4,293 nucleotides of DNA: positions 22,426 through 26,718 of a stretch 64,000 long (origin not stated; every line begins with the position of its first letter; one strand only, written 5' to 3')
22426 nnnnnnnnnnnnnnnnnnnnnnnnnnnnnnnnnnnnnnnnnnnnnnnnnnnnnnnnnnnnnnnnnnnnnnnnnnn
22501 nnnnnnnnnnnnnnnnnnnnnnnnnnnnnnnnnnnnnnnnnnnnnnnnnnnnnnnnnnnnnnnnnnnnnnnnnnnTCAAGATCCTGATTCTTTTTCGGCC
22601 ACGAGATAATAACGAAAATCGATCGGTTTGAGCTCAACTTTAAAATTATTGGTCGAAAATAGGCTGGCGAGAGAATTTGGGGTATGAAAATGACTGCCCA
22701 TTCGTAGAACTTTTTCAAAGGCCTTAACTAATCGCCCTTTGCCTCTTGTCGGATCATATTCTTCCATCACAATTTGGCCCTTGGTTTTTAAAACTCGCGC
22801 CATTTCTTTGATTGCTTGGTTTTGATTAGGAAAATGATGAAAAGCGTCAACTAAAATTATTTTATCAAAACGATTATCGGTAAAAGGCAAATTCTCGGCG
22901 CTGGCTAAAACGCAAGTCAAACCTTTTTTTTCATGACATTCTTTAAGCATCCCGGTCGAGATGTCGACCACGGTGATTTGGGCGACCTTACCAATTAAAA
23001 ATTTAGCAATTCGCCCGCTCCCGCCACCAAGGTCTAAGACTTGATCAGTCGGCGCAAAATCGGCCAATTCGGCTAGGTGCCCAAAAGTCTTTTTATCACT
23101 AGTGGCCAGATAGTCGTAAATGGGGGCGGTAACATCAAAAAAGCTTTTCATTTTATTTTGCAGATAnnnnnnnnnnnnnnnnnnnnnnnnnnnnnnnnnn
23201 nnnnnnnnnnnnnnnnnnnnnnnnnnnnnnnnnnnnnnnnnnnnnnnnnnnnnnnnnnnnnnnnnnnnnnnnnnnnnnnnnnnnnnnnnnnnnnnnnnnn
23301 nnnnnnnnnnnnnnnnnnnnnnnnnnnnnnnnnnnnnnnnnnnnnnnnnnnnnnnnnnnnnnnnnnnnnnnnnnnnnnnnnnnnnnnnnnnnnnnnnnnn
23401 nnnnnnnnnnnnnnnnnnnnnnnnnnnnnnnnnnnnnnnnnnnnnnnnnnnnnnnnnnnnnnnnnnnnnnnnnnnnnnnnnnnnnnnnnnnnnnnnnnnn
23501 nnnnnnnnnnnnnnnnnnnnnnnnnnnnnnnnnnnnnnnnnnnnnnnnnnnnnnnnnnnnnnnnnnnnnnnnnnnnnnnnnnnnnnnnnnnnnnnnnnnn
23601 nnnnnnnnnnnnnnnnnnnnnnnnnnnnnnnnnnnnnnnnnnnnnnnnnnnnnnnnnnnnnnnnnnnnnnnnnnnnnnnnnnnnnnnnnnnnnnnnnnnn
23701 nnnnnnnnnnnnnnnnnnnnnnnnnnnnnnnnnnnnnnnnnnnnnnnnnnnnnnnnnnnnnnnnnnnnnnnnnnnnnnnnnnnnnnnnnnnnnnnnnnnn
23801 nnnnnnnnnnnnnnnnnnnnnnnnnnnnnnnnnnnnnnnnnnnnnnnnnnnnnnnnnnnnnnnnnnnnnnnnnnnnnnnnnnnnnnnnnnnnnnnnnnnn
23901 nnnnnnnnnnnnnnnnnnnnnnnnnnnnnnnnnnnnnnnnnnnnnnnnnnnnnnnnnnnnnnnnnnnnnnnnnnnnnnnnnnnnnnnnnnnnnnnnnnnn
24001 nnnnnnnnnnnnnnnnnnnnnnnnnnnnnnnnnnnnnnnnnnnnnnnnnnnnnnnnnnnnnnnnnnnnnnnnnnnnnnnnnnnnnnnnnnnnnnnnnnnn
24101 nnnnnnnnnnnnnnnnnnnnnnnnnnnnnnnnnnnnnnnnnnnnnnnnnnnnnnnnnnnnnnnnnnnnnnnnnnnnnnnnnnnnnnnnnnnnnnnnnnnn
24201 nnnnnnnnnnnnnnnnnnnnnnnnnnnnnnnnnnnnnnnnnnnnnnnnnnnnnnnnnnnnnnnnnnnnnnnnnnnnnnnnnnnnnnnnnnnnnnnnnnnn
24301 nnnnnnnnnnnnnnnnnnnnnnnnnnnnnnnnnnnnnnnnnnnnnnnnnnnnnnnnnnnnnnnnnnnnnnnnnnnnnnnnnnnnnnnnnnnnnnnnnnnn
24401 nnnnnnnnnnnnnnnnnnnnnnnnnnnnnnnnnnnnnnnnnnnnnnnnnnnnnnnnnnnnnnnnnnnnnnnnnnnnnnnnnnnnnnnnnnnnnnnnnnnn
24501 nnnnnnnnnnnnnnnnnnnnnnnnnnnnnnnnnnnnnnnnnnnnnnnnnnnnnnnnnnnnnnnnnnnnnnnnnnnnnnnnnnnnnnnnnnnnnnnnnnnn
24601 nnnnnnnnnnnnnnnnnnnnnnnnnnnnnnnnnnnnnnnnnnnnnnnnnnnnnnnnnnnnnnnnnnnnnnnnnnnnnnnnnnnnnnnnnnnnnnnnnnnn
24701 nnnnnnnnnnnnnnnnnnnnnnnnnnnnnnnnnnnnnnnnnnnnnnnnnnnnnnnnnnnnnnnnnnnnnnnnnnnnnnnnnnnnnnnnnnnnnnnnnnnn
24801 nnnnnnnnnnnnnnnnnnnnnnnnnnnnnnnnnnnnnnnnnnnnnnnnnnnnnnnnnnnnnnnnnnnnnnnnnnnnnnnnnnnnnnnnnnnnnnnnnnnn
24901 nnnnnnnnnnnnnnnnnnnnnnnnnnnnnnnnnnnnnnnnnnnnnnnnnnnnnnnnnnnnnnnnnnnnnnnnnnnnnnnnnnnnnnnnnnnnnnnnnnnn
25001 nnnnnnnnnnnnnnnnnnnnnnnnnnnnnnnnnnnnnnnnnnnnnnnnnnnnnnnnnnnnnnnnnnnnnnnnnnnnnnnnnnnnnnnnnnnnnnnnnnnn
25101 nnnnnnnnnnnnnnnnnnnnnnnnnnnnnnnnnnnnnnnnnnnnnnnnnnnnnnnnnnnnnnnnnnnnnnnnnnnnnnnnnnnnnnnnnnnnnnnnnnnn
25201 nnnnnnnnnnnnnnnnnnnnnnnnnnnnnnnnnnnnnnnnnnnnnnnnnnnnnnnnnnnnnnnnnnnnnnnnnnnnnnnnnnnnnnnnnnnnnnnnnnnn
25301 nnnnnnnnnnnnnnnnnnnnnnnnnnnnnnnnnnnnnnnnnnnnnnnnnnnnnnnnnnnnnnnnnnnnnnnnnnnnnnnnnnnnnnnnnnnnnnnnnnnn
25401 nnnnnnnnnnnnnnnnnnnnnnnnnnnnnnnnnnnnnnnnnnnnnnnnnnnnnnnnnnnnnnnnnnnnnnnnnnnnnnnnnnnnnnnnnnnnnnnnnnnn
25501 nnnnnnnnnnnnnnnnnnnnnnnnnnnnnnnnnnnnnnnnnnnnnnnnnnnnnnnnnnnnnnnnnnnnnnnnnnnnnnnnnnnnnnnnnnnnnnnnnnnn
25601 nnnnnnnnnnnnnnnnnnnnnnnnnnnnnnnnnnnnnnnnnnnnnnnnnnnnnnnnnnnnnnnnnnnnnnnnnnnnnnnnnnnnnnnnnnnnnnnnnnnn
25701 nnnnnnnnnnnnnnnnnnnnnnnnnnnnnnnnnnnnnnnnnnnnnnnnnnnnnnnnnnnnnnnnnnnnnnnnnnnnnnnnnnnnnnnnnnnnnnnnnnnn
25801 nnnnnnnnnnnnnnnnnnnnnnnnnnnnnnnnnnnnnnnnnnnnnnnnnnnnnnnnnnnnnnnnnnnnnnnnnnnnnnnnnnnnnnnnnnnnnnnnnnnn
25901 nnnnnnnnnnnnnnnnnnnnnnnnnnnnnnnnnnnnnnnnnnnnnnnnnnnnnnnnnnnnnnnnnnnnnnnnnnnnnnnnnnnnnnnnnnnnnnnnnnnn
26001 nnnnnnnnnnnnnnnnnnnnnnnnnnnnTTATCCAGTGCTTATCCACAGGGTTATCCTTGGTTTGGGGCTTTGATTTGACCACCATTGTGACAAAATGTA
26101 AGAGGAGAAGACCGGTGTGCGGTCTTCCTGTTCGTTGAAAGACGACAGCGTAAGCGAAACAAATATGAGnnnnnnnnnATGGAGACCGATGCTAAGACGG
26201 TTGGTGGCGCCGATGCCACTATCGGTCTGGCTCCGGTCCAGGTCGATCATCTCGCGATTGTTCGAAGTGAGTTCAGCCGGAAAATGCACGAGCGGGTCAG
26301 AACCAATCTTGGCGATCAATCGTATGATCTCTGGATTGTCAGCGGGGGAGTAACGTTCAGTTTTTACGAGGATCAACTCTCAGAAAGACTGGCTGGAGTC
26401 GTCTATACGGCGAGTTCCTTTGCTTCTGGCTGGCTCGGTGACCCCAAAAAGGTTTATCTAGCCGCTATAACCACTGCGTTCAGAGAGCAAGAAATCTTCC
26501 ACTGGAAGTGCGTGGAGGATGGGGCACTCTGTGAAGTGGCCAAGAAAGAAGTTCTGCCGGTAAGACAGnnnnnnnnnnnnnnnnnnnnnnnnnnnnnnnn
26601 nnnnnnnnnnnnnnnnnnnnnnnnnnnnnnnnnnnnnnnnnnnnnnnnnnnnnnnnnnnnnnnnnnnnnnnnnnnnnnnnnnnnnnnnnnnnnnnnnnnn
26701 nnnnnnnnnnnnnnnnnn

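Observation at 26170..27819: Divergent DnaA-like AAA+ protein with a non-canonical Walker A (GKK) and a novel N-terminal domain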

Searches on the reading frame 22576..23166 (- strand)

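Call 10: search_protein_families(library=pfam, proteins=[window:22576-23166:-], max_evalue=0.001)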
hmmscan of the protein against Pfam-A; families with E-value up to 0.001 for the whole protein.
window:22576-23166:- (196 aa): 11 families
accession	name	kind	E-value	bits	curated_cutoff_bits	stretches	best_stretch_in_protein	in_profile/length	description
PF08241.18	Methyltransf_11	-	4.6e-23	82.1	21.2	1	44-133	1-94/95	Methyltransferase domain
PF13649.12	Methyltransf_25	-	1.4e-20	74.2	27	1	43-130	1-97/97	Methyltransferase domain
PF13847.12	Methyltransf_31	-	2.4e-17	63.4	27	1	41-150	5-122/145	Methyltransferase domain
PF13489.12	Methyltransf_23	-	1.5e-14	54.5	27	1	33-178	15-162/164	Methyltransferase domain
PF01209.24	Ubie_methyltran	-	3.9e-13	49.7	20.1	1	39-137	47-154/233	ubiE/COQ5 methyltransferase family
PF08242.18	Methyltransf_12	-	2.6e-11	44.5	30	1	44-131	1-97/98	Methyltransferase domain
PF05219.18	DREV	-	2.9e-05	23.8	26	1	40-135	95-187/265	DREV methyltransferase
PF07021.18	MetW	-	4.5e-05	23.6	21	1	39-127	13-103/193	Methionine biosynthesis protein MetW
PF05148.21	Methyltransf_8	-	0.00075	19.9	27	0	42-170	75-190/219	Hypothetical methyltransferase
PF02353.26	CMAS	-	0.00087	19.1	27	0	26-134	49-164/273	Mycolic acid cyclopropane synthetase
PF05175.20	MTS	-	0.00089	19.4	23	0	39-153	31-157/170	Methyltransferase small domain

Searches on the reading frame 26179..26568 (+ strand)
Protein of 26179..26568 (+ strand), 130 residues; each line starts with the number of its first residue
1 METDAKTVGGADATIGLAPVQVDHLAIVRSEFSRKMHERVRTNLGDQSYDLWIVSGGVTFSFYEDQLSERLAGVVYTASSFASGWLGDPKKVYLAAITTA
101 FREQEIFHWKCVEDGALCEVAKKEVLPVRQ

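Call 66: predict_structure(alignment_id=A5)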
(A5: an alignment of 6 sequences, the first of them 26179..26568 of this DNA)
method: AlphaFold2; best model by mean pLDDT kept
length: 130 residues; sequences in the alignment: 6
mean_pLDDT: 77.7   pTM: 0.73
mean pLDDT of the five models: 77.7, 75.8, 74.7, 74.7, 73.7
residues with pLDDT >= 90: 53; 70-90: 43; 50-70: 12; < 50: 22
segments of 3 or more residues with pLDDT < 50: 1-21
pLDDT, mean of each block of 10 residues (from residue 1): 31 41 81 95 92 90 85 86 60 87 91 89 83
secondary structure, 60 per line:
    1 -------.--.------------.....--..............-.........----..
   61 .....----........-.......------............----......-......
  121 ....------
elements in order: H24-28 H31-44 H46-54 E59-65 E70-77 H79-85 H92-103 E108-113 H115-124
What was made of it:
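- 26260..26553 (+): DnaA domain I-like N-terminal domain (res 28-125). AF2 pLDDT 80-95 with alpha-alpha-beta-beta-alpha-alpha-beta order (call 66).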

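Call 68: fold_search(model_id=the predicted structure, library=pdb)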
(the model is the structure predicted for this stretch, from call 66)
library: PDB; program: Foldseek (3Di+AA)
matches with E <= 10: 741; with E <= 0.001: 0
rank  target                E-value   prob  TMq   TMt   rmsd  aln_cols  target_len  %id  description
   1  9if2_B                2.6e-02  0.97  0.35  0.58   4.4        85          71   13  ZnT1 CTD regulation (released 2025-09-17)
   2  9if2_D                2.6e-02  0.97  0.34  0.54   5.0        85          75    9  ZnT1 CTD regulation (released 2025-09-17)
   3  9if2_E                4.1e-02  0.95  0.35  0.56   4.5        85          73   13  ZnT1 CTD regulation (released 2025-09-17)
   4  1vla_D                6.0e-02  0.35  0.31  0.30  13.5       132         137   11  Crystal structure of Hydroperoxide resistance protein OsmC (TM0919) from Thermotoga maritima at 1.80 A resolution (released 2004-08-17)
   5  9hrs_B                6.4e-02  0.89  0.34  0.54   4.6        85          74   13  ZnT1 CTD regulation (released 2025-09-17)
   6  9hrs_A                7.2e-02  0.80  0.34  0.53   8.0       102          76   14  ZnT1 CTD regulation (released 2025-09-17)
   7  7pnv_a                7.2e-02  0.30  0.32  0.25  12.3       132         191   14  Assembly intermediate of mouse mitochondrial ribosome small subunit without mS37 in complex with RbfA and Mettl15 (released 2022-06-15)
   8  9if2_A                9.4e-02  0.87  0.34  0.52   4.9        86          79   10  ZnT1 CTD regulation (released 2025-09-17)
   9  22tu_SD               9.4e-02  0.54  0.38  0.25   9.1       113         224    9  Human 80S ribosome in complex with DHX29 (released 2026-04-01)
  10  9if2_C                1.0e-01  0.85  0.35  0.52   4.6        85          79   13  ZnT1 CTD regulation (released 2025-09-17)
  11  3o2e                  1.0e-01  0.44  0.30  0.39   6.4        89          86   17  Crystal structure of a bol-like protein from babesia bovis (released 2010-10-13)
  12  6az1_C                1.0e-01  0.41  0.36  0.25   8.8       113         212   15  Cryo-EM structure of the small subunit of Leishmania ribosome bound to paromomycin (released 2017-12-06)
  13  6tmf_C                1.1e-01  0.41  0.32  0.23   6.4        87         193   17  Structure of an archaeal ABCE1-bound ribosomal post-splitting complex (released 2020-02-12)
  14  7r7e_A                1.5e-01  0.47  0.35  0.11   6.0        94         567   14  Synechococcus Olefin Synthase FAAL domain in complex with AMP and pyrophosphate (released 2022-07-06)
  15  7r7g_A                1.7e-01  0.47  0.36  0.11   6.0        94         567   14  Synechococcus Olefin Synthase FAAL domain A229I/R336A in complex with palmitoyl adenylate and pyrophosphate (released 2022-07-06)
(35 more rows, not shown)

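Call 72: search_solved_structures(query=A5, max_evalue=10, show_alignments=2)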
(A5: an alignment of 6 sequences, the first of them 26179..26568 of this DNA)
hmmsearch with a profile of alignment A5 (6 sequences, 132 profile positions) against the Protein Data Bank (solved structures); distinct sequences matched with E-value up to 10: 0.
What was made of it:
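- Tried and rejected: A HMMER profile of the N-domain against PDB sequences found nothing (call 72).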
